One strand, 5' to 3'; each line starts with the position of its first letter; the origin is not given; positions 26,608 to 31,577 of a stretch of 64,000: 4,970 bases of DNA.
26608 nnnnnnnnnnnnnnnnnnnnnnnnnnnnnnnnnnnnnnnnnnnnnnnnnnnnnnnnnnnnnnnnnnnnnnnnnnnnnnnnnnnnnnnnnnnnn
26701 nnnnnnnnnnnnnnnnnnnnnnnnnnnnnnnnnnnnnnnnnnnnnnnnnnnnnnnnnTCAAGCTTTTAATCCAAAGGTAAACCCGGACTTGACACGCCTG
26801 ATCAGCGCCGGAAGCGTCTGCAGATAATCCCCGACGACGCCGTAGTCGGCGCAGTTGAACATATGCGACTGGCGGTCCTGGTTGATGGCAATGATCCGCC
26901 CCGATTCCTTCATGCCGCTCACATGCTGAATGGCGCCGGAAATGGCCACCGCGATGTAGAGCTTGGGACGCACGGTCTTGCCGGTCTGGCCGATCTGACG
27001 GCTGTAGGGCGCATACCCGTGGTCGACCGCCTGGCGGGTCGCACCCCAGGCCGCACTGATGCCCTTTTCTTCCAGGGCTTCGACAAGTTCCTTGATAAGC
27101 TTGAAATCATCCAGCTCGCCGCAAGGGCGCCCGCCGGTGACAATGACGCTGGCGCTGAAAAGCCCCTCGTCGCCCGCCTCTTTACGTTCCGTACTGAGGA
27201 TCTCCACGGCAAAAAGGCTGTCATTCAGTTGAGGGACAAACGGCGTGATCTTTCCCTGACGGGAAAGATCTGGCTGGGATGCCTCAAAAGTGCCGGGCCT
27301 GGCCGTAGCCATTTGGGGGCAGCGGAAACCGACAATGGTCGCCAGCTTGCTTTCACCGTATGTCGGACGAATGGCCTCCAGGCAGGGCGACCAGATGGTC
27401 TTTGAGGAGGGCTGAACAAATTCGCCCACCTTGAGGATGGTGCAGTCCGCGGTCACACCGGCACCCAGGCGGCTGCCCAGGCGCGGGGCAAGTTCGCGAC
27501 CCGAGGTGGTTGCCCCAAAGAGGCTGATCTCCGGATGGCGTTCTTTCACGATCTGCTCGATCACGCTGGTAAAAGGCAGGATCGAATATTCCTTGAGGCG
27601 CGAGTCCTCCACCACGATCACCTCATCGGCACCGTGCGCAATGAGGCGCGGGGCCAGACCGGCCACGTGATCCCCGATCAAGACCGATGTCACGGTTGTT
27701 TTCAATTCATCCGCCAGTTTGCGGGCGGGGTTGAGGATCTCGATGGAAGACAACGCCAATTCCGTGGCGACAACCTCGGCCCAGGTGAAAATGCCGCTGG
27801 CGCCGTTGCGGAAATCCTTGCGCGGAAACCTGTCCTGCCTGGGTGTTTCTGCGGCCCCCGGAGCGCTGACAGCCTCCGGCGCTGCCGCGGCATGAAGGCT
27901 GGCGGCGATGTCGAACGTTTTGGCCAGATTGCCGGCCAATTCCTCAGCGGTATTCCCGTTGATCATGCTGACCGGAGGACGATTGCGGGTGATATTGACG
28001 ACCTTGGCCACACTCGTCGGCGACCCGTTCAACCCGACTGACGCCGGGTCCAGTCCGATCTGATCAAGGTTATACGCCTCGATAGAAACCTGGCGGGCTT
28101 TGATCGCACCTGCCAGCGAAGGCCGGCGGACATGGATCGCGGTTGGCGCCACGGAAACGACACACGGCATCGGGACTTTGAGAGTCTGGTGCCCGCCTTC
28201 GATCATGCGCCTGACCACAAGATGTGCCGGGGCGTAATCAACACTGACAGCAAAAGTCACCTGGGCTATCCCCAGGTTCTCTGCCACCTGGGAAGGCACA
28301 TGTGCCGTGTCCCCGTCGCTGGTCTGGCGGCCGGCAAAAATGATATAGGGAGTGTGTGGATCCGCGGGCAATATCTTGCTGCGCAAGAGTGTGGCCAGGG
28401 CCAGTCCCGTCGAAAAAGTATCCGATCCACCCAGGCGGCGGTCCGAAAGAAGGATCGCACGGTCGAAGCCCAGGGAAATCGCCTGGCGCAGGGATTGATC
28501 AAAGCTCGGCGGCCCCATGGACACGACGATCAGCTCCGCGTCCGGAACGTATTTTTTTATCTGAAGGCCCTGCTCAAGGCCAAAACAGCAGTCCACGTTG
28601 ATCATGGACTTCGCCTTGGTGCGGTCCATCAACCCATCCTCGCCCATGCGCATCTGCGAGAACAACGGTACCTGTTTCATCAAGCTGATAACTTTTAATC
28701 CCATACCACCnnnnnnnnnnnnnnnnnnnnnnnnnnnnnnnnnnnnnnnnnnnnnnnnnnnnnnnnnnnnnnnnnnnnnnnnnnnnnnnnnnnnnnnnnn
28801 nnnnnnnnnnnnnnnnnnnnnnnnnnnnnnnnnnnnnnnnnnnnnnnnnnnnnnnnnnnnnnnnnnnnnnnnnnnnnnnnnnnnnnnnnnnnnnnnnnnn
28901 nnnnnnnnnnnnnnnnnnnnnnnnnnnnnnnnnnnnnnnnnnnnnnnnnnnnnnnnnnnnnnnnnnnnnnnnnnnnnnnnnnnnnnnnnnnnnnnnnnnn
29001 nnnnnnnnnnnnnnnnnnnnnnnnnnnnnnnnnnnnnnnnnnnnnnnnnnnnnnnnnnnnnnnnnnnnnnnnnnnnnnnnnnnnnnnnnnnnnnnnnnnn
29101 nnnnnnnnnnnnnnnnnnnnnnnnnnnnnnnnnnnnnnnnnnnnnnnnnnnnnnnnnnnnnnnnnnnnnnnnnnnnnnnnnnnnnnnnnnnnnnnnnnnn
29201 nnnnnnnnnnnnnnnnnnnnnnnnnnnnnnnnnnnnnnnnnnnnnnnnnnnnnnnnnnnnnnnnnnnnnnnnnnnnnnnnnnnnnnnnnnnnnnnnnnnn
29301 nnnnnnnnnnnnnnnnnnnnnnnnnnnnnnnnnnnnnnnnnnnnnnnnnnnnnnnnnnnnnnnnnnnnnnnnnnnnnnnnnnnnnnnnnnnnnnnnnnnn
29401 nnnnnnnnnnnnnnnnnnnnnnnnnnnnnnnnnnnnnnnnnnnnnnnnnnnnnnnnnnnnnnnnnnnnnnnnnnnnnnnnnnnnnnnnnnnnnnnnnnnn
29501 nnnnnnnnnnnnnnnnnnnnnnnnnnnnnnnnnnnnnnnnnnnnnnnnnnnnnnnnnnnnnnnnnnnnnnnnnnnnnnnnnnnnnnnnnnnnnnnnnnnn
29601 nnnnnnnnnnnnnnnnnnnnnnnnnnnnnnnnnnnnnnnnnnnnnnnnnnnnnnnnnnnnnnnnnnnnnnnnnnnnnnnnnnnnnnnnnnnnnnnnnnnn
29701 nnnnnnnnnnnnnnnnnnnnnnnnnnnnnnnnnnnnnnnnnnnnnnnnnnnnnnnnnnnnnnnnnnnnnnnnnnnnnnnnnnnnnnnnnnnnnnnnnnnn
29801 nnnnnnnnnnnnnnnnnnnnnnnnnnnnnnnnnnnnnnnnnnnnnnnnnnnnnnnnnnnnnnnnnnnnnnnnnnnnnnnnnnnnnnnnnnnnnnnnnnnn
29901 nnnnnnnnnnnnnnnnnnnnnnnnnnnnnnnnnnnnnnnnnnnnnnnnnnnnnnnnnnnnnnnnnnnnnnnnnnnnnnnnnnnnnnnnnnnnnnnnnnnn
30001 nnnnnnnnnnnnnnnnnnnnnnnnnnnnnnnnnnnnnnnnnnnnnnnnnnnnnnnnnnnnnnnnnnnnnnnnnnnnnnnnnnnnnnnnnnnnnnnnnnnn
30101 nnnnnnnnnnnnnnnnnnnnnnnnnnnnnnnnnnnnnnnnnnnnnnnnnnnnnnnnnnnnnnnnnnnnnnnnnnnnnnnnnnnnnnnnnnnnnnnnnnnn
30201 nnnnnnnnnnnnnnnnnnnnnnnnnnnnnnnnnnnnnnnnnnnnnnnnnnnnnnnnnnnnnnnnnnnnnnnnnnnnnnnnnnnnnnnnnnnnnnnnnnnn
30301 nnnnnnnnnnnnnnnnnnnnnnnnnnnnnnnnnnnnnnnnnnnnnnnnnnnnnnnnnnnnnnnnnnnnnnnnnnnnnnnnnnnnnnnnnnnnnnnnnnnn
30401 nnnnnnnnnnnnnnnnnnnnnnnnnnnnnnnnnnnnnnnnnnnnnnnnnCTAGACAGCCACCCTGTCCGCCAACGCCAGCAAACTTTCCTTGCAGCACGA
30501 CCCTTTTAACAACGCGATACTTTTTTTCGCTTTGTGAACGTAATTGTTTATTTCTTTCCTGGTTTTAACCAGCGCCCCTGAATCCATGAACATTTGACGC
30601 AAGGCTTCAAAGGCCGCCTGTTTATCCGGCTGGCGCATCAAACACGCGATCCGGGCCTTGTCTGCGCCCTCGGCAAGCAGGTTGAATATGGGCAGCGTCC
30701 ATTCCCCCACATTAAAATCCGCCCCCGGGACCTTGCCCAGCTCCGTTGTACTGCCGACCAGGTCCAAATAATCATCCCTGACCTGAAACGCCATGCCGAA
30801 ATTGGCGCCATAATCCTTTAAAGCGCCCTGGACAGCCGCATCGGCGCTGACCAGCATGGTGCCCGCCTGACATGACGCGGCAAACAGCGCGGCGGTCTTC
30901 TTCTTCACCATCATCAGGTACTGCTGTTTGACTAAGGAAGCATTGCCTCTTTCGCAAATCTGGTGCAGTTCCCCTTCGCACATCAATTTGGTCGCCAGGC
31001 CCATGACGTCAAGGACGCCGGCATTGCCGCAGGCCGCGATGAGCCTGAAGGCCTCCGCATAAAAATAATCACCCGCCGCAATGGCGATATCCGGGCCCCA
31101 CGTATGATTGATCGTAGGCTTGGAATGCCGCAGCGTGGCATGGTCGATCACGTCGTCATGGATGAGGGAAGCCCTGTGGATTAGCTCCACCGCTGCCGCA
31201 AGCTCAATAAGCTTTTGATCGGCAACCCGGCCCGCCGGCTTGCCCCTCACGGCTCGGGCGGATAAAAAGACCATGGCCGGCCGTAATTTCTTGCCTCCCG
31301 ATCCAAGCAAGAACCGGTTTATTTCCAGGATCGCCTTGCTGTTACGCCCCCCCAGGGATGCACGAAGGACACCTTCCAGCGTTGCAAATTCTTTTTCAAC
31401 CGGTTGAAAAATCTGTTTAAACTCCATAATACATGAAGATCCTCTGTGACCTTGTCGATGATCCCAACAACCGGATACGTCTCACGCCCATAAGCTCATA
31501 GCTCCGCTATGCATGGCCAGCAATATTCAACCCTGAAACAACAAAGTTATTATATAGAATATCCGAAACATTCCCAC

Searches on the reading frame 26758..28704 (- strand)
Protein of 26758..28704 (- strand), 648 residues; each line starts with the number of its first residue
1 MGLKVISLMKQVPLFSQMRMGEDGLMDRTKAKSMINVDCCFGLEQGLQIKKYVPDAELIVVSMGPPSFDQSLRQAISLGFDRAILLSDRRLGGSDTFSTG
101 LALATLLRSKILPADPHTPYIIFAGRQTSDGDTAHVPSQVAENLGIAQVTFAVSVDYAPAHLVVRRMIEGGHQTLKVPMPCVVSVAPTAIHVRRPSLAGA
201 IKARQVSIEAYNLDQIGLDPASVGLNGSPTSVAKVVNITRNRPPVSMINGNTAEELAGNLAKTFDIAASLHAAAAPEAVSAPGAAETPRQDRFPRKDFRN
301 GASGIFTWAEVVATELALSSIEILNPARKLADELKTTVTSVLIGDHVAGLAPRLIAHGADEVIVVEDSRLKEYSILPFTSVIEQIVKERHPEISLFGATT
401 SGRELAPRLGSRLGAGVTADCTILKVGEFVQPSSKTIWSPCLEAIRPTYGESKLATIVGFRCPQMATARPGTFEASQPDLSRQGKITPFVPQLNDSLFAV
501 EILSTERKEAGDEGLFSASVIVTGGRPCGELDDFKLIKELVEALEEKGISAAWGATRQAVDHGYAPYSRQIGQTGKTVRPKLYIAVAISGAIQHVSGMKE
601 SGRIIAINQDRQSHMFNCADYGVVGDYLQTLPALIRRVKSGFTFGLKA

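Call 56: search_protein_families(library=pfam, proteins=[window:26758-28704:-], max_evalue=0.00001)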
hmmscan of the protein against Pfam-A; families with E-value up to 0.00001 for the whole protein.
window:26758-28704:- (648 aa): 2 families
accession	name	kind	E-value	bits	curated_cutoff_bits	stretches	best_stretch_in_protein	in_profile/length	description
PF01012.27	ETF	-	4.5e-62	209.5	26.7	2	313-487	10-174/181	Electron transfer flavoprotein domain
PF00766.25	ETF_alpha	-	1.3e-27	96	27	1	516-599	3-81/81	Electron transfer flavoprotein FAD-binding domain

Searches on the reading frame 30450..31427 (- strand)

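Call 56: search_protein_families(library=pfam, proteins=[window:30450-31427:-], max_evalue=0.00001)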
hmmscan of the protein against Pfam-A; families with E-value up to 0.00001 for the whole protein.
window:30450-31427:- (325 aa): 1 family
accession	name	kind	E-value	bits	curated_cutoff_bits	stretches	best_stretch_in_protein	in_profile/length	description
PF00348.22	polyprenyl_synt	-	8.3e-63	212.4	27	1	33-274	4-245/251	Polyprenyl synthetase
